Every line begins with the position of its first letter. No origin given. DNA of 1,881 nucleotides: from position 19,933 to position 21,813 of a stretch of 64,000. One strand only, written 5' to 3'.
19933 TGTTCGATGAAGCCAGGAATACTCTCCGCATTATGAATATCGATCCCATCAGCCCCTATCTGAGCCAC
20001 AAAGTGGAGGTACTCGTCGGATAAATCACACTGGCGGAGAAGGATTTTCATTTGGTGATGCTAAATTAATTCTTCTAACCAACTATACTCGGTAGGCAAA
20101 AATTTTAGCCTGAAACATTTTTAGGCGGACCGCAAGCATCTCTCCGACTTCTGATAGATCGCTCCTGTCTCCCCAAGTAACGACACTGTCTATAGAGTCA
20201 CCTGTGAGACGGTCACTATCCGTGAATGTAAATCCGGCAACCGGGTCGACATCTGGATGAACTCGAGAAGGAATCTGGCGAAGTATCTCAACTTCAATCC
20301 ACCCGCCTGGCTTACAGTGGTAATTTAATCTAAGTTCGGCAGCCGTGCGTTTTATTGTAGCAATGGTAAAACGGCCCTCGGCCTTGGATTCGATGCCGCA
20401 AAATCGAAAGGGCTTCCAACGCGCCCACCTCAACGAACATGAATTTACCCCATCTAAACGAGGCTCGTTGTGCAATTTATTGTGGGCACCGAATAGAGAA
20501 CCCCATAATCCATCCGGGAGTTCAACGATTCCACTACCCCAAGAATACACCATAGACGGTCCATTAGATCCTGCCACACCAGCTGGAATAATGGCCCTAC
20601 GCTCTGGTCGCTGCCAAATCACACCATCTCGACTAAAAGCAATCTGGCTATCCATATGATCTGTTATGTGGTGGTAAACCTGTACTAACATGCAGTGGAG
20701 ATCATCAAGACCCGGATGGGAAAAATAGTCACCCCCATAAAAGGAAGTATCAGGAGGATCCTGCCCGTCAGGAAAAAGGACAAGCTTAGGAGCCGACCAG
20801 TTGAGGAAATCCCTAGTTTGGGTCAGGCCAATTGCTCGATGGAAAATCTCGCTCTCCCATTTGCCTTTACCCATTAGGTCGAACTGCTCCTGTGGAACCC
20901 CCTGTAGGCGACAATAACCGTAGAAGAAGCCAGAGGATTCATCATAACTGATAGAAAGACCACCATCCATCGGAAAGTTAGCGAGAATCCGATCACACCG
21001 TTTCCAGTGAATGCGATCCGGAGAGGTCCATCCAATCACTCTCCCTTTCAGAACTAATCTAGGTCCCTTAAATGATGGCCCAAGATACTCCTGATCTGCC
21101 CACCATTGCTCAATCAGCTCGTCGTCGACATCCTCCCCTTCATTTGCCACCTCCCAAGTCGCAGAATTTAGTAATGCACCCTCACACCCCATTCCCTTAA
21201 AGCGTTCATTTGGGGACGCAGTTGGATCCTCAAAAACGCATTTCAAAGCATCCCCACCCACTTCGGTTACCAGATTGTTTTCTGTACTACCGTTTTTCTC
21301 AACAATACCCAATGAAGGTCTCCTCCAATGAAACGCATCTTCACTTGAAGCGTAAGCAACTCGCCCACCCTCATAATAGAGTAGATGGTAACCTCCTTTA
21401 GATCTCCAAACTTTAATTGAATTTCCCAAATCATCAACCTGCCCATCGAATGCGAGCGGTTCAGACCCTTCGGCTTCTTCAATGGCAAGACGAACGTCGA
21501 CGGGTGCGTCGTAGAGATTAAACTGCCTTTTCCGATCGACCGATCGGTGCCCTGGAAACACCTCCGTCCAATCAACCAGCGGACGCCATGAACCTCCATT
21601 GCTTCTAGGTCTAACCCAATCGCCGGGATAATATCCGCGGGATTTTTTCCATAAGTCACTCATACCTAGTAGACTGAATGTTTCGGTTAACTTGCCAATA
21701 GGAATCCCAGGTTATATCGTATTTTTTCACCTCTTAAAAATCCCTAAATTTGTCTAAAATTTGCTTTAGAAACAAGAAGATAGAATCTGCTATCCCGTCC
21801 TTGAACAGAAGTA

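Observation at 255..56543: Regulator-free 56-kb collection of catabolic enzyme paralogs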

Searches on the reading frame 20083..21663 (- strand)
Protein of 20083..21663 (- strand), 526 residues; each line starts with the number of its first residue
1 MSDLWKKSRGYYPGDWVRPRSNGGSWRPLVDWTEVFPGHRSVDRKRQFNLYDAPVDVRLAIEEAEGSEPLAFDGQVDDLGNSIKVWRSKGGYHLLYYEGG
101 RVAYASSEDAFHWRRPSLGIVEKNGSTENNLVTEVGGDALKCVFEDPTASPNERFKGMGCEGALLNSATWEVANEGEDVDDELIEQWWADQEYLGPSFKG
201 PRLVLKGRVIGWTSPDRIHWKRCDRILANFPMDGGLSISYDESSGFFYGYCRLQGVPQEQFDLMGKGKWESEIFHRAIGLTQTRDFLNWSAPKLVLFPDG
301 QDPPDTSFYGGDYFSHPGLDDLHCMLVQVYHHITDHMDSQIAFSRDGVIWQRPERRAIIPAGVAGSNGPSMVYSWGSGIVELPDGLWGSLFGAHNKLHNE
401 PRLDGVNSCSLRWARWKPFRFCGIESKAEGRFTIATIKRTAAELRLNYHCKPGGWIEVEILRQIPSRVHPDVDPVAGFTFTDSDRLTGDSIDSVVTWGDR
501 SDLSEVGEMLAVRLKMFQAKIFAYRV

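Call 5: search_protein_families(library=pfam, proteins=[window:20083-21663:-], max_evalue=0.001)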
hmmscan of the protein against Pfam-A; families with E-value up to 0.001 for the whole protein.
window:20083-21663:- (526 aa): 0 families

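Call 10: search_protein_families(library=pfam, proteins=[window:20083-21663:-], max_evalue=0.1)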
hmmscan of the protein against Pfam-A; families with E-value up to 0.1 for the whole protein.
window:20083-21663:- (526 aa): 0 families

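Call 29: search_solved_structures(query=window:20083-21663:-, max_evalue=1)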
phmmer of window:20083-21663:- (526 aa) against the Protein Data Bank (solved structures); distinct sequences matched with E-value up to 1: 1.
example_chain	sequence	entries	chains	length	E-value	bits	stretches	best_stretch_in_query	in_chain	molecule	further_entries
6m5y_A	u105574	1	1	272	0.11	14.2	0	338-386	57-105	Galectin-1,Galectin-1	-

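Call 79: search_protein_families(library=ncbifam, proteins=[window:20083-21663:-], max_evalue=0.001)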
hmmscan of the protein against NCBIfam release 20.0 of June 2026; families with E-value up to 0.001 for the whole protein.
window:20083-21663:- (526 aa): 0 families

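Call 94: search_protein_representatives(protein=window:20083-21663:-)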
Query: 526 residues. Proteins with E-value up to 0.001 (for the whole library): 2495; up to 1e-10: 851; up to 1e-30: 67. The best 150 are listed.
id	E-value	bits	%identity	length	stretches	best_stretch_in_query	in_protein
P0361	2.2e-210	716.4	58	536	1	2-526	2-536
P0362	1.4e-130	453.0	49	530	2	100-525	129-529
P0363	3.6e-124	431.8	52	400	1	19-394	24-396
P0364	2.3e-103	363.1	41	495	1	18-468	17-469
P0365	3.0e-99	349.5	54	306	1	233-526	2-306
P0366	8.4e-94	331.5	45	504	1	10-381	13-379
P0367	4.0e-92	326.0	45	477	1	19-390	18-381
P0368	5.9e-85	302.3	51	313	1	3-318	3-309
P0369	3.3e-81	290.0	46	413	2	240-472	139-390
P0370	1.5e-74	268.0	67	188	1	1-169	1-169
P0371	8.7e-69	248.9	54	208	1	325-526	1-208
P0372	1.3e-68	248.4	35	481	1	26-524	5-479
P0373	2.0e-65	237.8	37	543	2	27-436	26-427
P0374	3.7e-65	237.0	61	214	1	325-488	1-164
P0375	1.5e-64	235.0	62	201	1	5-162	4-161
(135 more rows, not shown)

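Call 96: search_solved_structures(query=A4, max_evalue=1)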
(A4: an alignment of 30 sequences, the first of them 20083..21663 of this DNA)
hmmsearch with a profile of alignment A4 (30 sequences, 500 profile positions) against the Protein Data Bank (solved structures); distinct sequences matched with E-value up to 1: 24.
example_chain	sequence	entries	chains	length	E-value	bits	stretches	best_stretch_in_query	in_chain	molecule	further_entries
7fip_A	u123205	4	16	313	1.2e-09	40.3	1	59-114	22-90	Beta-1,2-mannobiose phosphorylase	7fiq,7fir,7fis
9fj8_A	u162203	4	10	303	2.4e-09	39.3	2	59-113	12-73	1,2-beta-oligomannan phosphorylase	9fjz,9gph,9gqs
4onz_A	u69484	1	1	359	1.9e-08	36.3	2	64-136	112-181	putative glycoside hydrolase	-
6n1a_A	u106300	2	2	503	1.1e-07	33.9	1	309-371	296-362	Carbohydrate-binding protein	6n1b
3p2n_A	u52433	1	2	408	4.4e-06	28.5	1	310-388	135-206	3,6-anhydro-alpha-L-galactosidase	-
4u6d_A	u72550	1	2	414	5.2e-05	25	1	73-114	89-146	Conserved hypothetical periplasmic protein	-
3taw_A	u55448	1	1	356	0.00058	21.5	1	42-114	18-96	Hypothetical glycoside hydrolase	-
1uyp_A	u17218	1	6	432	0.00065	21.4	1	79-120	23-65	BETA-FRUCTOSIDASE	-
1w2t_A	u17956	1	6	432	0.00065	21.4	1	79-120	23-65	BETA FRUCTOSIDASE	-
4ak5_A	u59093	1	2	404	0.00067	21.3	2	310-372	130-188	ANHYDRO-ALPHA-L-GALACTOSIDASE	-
4ak6_A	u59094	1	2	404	0.00067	21.3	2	310-372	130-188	ANHYDRO-ALPHA-L-GALACTOSIDASE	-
4ak7_A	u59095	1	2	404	0.00067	21.3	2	310-372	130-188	ANHYDRO-ALPHA-L-GALACTOSIDASE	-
5ta7_A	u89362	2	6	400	0.0017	20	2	310-388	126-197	Glycoside Hydrolase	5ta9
3r67_A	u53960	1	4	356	0.0076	17.8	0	64-114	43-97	putative Glycosidase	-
3qc2_A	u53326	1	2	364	0.019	16.6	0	42-115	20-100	glycosyl hydrolase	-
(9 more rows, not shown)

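Call 97: search_protein_families(library=pfam, alignment_id=A4, max_evalue=0.01)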
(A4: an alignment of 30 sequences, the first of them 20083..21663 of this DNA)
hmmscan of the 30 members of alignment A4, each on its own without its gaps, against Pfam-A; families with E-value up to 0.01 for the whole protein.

A. member 1, window:20083-21663:- (526 aa): 0 families

B. families by the number of members that match (of 30 scanned): 3 families
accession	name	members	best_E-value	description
PF00251.26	Glyco_hydro_32N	3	6.5e-06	Glycosyl hydrolases family 32 N-terminal domain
PF09000.15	Cytotoxic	1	0.0029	Cytotoxic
PF19912.4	DUF6385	1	0.0048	Domain of unknown function (DUF6385)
